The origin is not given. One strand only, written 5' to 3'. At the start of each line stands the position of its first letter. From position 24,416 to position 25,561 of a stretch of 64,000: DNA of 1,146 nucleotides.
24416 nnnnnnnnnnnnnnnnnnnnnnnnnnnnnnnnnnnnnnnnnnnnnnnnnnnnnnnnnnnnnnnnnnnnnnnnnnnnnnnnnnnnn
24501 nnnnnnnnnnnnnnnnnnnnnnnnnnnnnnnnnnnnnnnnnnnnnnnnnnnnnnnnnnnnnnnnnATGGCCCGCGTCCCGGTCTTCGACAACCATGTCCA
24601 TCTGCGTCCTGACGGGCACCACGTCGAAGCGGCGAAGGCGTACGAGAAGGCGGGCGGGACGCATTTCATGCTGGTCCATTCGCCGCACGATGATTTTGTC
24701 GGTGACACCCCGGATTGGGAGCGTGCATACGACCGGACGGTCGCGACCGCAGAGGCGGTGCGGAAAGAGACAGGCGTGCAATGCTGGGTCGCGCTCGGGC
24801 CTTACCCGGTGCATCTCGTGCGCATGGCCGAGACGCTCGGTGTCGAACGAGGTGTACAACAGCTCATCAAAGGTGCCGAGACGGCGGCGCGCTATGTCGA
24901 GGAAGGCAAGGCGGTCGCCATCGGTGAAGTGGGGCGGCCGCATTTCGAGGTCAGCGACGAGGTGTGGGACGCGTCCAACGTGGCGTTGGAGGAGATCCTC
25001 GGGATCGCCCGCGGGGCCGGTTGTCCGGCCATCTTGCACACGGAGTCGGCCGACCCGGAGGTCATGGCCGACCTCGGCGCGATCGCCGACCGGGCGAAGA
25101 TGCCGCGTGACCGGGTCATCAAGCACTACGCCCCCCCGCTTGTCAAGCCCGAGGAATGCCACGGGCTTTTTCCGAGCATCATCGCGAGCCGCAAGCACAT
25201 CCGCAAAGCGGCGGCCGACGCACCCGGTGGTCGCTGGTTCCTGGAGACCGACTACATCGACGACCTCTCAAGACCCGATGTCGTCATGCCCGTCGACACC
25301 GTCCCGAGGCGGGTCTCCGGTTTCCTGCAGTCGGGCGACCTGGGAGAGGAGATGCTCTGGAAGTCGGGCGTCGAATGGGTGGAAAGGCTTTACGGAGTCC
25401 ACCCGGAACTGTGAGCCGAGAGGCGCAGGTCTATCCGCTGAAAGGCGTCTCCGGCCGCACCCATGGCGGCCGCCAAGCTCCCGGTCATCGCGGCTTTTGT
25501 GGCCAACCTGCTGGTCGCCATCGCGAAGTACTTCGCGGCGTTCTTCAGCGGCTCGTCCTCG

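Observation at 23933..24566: TBP has no canonical in-frame start codon and is translationally coupled to a TatD-family hydrolase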

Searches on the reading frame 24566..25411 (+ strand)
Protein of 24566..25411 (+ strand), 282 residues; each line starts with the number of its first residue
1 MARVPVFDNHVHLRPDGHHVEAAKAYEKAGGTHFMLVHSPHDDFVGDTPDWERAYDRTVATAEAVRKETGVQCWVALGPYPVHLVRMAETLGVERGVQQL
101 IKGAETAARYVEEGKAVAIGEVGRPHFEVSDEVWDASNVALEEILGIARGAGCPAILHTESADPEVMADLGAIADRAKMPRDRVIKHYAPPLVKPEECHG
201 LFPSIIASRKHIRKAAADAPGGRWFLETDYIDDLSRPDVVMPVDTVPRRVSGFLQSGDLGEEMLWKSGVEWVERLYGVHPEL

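Call 4: search_protein_families(library=pfam, proteins=[window:24566-25411:+], max_evalue=0.01)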
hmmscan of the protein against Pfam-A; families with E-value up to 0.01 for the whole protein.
window:24566-25411:+ (282 aa): 1 family
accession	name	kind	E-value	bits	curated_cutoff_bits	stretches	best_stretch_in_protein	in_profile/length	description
PF01026.27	TatD_DNase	-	1.1e-25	90.9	27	1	7-276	1-252/253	TatD related DNase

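Call 5: search_protein_families(library=ncbifam, proteins=[window:24566-25411:+], max_evalue=0.01)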
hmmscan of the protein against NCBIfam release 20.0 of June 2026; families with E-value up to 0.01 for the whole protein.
window:24566-25411:+ (282 aa): 1 family
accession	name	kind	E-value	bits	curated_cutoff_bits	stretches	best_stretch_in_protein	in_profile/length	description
TIGR00010.1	TIGR00010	subfamily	0.0021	17.5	206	1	105-172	75-142/253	YchF/TatD family DNA exonuclease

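Call 22: find_related_loci(query=A4, collection=genome_contigs, flank=4000)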
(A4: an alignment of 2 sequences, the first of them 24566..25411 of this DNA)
Query A4 (282 aa) in genome_contigs; peptide patterns used: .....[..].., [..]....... (x = any residue, [..] = any of these).
564 stretches matched a pattern, but none encodes a relative of the query by tblastn (E <= 1e-3).

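Call 23: find_related_loci(query=A4, collection=metagenome_contigs, flank=4000)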
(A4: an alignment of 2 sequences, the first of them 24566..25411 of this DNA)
Query A4 (282 aa) in metagenome_contigs; peptide patterns used: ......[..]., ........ (x = any residue, [..] = any of these).
343 stretches matched a pattern; 3 encode a relative of the query (tblastn E <= 1e-3); 3 distinct loci.
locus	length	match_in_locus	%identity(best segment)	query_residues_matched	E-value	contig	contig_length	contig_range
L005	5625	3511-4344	46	3-281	1e-78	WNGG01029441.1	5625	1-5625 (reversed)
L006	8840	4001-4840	46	3-282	1e-68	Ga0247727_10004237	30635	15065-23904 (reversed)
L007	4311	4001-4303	50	1-100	4e-29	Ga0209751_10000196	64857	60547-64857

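Call 28: find_related_loci(query=A5, collection=genome_contigs, flank=4000)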
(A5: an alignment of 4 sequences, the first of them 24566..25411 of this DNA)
Query A5 (282 aa) in genome_contigs; peptide patterns used: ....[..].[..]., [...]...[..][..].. (x = any residue, [..] = any of these).
600 stretches matched a pattern (row limit reached: there are more); 558 encode a relative of the query (tblastn E <= 1e-3); the best 80 are kept; 80 distinct loci.
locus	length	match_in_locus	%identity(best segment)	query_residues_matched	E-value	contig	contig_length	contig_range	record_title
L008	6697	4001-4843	47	1-282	5e-84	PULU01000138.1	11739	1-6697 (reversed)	MAG: Thermoplasmata archaeon isolate B1Sed10_34 B1-Sed10-C7394, whole genome shotgun sequence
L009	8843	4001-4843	48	1-282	4e-83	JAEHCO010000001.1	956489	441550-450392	MAG: Methanobacteriota archaeon isolate SF.bin51 NODE_1_length_956489_cov_12.373157, whole genome shotgun sequence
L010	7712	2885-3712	46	5-281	2e-82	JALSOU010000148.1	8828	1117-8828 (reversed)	MAG: Thermoplasmata archaeon isolate 356-284_metabat1_scaf2bin.148 356-284_scaffold_5085_c1, whole genome shotgun sequen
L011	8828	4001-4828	48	1-277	2e-79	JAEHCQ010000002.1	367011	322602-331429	MAG: Methanobacteriota archaeon isolate SF.bin11 NODE_2_length_367011_cov_46.869685, whole genome shotgun sequence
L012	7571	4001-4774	48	4-262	1e-78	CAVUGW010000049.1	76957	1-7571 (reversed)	MAG: Methanomassiliicoccaceae archaeon isolate MFD02138.bin.2.5 genome assembly, contig: contig_7163, whole genome shotg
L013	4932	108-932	44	3-278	1e-78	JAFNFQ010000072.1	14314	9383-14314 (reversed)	MAG: Methanobacteriota archaeon isolate bin_16 PROKKA_contig000072, whole genome shotgun sequence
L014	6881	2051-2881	45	2-279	1e-78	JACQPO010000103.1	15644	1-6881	MAG: Methanobacteriota archaeon isolate NC_groundwater_1309_Ag_S-0.2um_67_55 S_p2_S4_coassembly_k141_1677636, whole geno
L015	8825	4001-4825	47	3-278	1e-77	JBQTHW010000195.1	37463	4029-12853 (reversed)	MAG: Methanobacteriota archaeon isolate SAW39 c_000000493538, whole genome shotgun sequence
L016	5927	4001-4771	48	5-262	1e-77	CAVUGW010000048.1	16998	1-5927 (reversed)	MAG: Methanomassiliicoccaceae archaeon isolate MFD02138.bin.2.5 genome assembly, contig: contig_7162, whole genome shotg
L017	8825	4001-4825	45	1-278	2e-77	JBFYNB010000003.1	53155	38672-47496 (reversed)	MAG: Methanomassiliicoccales archaeon isolate PPR_0077 scaffold_20, whole genome shotgun sequence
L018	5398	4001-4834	44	4-282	1e-77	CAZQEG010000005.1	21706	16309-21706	MAG TPA_asm: uncultured Thermoplasmata archaeon isolate binchicken_co164_190 genome assembly, contig: NODE_335_length_21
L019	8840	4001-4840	43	1-281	4e-77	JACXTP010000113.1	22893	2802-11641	MAG: Methanomassiliicoccaceae archaeon isolate bin_107_IMCAS k117_6113899, whole genome shotgun sequence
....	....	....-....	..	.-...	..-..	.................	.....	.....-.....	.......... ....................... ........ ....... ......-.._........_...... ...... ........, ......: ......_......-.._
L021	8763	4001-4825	43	1-278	5e-77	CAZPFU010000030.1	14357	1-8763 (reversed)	MAG TPA_asm: uncultured Methanomassiliicoccus sp. isolate SRP278314_co1_200 genome assembly, contig: NODE_5280_length_14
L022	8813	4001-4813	45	5-278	2e-76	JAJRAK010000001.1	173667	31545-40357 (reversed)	MAG: Methanomassiliicoccales archaeon isolate OWC_0010 OWC_0010_k121_12370, whole genome shotgun sequence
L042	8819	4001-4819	44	4-277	4e-72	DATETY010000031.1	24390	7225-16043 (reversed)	MAG TPA_asm: Thermoplasmata archaeon isolate SMAG_U8327 k141_1402653, whole genome shotgun sequence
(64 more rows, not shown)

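Call 34: find_homologous_proteins(query=L042:2957-3502:+, max_evalue=1e-40)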
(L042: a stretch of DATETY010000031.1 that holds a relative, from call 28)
Query L042:2957-3502:+ (182 aa): 7855 proteins with E <= 1e-40 among 8000 candidates; the best 120 are listed.
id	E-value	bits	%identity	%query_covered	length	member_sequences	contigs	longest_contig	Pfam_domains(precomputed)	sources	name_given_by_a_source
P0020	3.7e-146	500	87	99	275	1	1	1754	PF00352.28,PF11858.15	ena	-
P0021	5.2e-123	425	69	98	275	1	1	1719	PF00352.28,PF11858.15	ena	-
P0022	4.6e-107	373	59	98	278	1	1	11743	PF00352.28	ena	-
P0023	3.3e-105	367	97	100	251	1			PF00352.28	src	-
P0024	3.5e-105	367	98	100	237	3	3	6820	PF00352.28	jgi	-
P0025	2.1e-104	364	97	100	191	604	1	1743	PF00352.28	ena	-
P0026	3.2e-104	364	97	100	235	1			PF00352.28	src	-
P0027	1.0e-103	362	97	100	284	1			PF00352.28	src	-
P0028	1.3e-103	362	96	100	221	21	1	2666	PF00352.28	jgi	-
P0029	1.9e-103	361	95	100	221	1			PF00352.28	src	-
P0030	2.2e-103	361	96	100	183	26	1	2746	PF00352.28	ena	-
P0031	2.9e-103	361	96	100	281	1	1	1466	PF00352.28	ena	-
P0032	3.7e-102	357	96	100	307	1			PF00352.28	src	-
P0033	9.1e-102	356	95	100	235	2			PF00352.28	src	-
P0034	1.1e-101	356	93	100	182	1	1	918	PF00352.28,PF11858.15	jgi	-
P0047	1.1e-96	339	88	100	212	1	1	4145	PF00352.28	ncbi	-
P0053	9.7e-96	336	90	99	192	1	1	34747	PF00352.28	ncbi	-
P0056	1.7e-95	336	88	99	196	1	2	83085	PF00352.28,PF11858.15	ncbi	-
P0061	2.5e-95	335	88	100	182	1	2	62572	PF00352.28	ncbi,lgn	-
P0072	8.7e-95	333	88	100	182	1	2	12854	PF00352.28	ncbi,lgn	-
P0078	3.2e-94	331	87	100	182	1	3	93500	PF00352.28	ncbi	-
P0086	5.8e-94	330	89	100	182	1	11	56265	PF00352.28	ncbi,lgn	-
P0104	2.9e-93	328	88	100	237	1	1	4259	PF00352.28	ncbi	-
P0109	4.0e-93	328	88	100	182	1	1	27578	PF00352.28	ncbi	-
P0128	3.8e-92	325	86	100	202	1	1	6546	PF00352.28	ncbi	-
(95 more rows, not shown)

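Call 82: list_cluster_members(proteins=[P0053, P0056, P0061, P0072, P0078, P0086, P0109, P0047, P0128, P0104])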
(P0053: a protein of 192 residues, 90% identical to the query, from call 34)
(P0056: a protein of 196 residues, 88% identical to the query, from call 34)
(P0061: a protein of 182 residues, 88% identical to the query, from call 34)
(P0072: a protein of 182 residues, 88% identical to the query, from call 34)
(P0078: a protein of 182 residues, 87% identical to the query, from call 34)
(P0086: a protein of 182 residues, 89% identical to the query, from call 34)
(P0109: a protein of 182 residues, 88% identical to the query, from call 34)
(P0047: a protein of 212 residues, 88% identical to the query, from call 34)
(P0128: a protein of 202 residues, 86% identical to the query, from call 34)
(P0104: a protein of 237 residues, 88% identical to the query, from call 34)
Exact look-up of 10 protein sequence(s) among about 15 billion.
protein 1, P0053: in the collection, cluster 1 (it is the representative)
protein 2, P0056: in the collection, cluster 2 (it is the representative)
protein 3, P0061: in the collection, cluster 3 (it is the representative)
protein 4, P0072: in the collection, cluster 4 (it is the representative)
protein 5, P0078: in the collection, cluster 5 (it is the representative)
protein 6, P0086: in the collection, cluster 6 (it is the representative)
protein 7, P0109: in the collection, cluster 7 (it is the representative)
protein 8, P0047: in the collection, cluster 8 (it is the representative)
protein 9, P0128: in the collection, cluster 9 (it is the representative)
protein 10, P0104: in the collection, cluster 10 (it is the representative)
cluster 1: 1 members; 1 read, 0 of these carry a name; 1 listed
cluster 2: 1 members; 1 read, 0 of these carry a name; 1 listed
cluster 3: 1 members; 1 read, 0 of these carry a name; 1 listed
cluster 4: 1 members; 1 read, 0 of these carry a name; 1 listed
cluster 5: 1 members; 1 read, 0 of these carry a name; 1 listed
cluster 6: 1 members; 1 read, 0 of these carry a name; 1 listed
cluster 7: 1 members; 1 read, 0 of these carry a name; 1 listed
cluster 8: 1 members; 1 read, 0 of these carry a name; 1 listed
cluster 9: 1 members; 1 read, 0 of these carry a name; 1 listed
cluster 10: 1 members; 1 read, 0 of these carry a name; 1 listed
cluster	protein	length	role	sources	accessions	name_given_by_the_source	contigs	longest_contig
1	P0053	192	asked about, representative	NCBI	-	-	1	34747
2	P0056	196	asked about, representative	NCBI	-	-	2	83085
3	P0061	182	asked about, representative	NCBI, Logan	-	-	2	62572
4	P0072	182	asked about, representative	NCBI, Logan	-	-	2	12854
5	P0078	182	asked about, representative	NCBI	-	-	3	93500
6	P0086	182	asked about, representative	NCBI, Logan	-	-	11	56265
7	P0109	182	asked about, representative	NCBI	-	-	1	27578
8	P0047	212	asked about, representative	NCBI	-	-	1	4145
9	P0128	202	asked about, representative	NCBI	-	-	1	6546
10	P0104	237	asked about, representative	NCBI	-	-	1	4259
